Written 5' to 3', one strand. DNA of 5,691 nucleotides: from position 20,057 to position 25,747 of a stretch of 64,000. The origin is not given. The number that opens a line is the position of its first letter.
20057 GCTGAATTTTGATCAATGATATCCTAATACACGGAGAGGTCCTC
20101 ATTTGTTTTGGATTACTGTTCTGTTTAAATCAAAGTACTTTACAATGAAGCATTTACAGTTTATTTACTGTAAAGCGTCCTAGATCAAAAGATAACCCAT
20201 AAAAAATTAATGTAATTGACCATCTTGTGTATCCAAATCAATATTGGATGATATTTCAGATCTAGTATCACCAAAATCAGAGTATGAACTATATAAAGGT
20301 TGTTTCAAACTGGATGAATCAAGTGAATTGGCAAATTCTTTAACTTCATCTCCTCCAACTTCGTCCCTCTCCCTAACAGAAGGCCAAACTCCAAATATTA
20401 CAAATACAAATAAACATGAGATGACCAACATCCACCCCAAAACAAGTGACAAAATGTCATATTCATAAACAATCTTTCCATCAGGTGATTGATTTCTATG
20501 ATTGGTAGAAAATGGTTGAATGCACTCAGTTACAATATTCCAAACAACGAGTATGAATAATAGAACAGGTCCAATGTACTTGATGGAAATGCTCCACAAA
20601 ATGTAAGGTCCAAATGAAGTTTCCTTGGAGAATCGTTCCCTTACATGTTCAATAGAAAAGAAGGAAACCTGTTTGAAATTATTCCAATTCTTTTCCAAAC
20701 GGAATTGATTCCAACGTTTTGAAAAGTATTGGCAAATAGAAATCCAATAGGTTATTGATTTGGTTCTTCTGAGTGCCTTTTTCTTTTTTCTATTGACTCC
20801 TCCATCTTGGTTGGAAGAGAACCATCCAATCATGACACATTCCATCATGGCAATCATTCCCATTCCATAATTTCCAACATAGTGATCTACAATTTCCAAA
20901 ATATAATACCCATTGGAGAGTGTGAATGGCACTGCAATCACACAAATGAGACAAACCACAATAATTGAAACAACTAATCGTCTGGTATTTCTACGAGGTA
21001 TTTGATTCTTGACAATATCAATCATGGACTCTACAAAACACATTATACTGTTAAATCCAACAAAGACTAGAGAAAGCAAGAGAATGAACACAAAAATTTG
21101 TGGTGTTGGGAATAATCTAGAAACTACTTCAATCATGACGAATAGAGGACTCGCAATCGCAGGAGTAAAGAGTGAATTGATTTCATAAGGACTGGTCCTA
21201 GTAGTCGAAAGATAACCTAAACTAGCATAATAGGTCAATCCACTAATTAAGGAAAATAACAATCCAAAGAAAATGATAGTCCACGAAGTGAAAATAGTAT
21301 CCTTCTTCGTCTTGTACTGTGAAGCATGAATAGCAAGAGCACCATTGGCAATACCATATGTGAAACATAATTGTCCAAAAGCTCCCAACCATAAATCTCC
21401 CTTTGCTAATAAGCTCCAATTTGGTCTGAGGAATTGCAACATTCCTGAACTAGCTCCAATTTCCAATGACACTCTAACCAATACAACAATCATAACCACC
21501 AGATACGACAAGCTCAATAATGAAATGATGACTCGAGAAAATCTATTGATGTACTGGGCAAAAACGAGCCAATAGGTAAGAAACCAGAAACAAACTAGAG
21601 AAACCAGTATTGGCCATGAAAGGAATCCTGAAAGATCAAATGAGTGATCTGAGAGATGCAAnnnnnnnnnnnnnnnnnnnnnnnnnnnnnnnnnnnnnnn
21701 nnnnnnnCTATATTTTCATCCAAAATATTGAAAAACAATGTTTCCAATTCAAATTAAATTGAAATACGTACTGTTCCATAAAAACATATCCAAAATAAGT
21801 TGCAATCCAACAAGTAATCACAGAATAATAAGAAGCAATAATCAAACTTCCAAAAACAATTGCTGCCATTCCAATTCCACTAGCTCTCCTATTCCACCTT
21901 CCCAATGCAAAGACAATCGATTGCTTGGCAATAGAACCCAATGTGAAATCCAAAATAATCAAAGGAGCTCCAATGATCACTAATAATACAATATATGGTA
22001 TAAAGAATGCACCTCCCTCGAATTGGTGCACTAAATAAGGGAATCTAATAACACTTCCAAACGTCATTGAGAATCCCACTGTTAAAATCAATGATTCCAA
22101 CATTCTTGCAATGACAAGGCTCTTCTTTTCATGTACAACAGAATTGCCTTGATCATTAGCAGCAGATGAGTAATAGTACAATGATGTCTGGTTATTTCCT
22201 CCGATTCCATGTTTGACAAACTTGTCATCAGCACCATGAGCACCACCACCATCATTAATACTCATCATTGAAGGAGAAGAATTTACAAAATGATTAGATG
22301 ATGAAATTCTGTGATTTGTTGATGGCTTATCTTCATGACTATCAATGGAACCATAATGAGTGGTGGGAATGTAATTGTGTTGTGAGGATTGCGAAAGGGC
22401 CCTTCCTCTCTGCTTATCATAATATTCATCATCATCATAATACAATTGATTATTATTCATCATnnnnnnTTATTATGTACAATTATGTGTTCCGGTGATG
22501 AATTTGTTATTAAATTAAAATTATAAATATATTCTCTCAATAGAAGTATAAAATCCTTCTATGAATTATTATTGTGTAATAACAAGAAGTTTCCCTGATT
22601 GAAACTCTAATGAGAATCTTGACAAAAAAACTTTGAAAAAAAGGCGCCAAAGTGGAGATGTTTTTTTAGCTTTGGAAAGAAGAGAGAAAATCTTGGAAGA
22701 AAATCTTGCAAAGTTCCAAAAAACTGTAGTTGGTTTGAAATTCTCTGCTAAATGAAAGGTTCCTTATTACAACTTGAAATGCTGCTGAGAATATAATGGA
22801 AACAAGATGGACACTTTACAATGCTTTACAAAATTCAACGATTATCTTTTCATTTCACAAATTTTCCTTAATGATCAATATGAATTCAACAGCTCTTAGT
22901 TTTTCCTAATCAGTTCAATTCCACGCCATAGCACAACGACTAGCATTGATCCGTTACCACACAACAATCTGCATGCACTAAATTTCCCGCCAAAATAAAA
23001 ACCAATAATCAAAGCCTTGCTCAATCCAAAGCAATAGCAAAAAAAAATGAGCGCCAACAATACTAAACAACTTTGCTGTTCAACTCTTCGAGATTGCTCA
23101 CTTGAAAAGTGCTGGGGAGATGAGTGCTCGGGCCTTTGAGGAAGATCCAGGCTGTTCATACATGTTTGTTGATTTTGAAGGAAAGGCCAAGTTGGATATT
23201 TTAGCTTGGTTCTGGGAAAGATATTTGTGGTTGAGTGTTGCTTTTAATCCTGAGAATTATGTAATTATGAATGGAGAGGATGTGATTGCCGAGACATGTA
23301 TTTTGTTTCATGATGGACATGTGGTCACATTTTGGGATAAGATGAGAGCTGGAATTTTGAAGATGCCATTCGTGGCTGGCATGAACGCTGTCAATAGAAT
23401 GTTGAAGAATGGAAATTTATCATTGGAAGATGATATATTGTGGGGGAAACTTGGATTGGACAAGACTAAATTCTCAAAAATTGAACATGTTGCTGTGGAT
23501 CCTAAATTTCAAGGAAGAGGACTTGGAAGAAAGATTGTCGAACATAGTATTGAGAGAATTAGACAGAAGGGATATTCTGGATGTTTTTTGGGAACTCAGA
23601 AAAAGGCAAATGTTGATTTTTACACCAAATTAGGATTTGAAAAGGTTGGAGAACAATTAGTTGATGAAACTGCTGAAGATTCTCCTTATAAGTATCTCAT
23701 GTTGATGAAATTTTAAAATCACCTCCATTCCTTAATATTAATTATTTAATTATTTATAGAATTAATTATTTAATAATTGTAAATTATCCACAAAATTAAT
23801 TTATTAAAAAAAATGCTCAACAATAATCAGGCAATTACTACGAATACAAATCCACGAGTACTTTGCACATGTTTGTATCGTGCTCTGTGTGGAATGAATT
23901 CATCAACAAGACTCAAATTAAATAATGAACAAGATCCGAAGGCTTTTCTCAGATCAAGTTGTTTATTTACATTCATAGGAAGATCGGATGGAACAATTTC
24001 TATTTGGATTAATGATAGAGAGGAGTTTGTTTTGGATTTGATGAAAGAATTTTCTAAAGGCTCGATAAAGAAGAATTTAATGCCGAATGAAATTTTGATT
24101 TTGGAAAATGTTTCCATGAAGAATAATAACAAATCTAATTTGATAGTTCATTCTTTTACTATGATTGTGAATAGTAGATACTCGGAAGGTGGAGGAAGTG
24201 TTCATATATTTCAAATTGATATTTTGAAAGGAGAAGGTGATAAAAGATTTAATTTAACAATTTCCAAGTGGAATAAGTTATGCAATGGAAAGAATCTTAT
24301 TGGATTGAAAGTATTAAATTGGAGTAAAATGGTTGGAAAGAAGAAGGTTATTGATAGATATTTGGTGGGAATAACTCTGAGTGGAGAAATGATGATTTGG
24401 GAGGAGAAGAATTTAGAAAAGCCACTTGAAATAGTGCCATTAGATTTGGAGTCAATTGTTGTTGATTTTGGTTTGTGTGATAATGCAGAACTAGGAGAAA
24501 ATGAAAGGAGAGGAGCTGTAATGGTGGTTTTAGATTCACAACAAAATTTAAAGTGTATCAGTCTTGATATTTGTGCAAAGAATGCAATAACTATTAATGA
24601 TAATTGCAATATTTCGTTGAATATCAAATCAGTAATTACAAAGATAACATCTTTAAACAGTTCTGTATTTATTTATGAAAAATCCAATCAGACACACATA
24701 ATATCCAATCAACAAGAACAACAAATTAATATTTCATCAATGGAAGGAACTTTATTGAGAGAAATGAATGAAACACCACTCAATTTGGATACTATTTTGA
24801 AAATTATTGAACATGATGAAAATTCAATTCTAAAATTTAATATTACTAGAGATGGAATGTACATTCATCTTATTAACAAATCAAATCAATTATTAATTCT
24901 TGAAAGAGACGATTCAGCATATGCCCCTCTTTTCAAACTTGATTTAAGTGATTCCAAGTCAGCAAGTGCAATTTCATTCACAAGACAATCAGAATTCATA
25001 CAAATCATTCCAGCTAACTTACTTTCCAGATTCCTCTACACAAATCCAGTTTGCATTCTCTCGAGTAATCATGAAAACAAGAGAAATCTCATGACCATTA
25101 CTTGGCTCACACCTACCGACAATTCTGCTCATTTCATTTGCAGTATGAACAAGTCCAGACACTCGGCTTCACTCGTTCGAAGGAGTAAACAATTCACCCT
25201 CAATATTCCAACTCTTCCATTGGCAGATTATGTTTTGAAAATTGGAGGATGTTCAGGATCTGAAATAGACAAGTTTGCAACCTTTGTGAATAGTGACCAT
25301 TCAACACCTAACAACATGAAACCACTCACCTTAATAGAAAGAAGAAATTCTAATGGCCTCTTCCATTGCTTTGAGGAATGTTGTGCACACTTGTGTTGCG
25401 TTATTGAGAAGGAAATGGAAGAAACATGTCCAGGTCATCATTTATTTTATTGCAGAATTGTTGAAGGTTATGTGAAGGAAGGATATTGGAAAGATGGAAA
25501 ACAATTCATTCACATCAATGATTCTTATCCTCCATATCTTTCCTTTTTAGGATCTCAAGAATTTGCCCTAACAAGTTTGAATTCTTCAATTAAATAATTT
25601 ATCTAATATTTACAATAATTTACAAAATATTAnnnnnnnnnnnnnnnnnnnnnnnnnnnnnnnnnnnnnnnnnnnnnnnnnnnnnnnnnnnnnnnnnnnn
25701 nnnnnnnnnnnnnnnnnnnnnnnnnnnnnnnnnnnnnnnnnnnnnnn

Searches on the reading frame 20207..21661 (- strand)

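Call 26: search_protein_families(library=pfam, proteins=[window:20207-21661:-], max_evalue=0.01)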
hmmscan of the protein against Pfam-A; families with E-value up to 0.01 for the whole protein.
window:20207-21661:- (484 aa): 1 family
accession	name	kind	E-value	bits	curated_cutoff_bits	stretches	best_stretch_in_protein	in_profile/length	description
PF00209.24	SNF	-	6.1e-35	121.3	27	1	4-285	167-443/524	Sodium:neurotransmitter symporter family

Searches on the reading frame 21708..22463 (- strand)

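Call 26: search_protein_families(library=pfam, proteins=[window:21708-22463:-], max_evalue=0.01)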
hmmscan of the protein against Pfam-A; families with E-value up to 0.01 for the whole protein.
window:21708-22463:- (251 aa): 1 family
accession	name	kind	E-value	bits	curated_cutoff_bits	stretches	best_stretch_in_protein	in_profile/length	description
PF00209.24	SNF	-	7.6e-20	71.5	27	1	123-245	9-124/524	Sodium:neurotransmitter symporter family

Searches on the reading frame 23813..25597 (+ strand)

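Call 67: search_protein_families(library=pfam, proteins=[window:23813-25597:+], max_evalue=0.001)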
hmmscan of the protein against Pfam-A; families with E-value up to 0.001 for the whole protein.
window:23813-25597:+ (594 aa): 1 family
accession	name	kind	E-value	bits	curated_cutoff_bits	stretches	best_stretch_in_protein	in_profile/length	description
PF01613.24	Flavin_Reduct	-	3.8e-13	50.3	27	1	409-560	4-137/153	Flavin reductase like domain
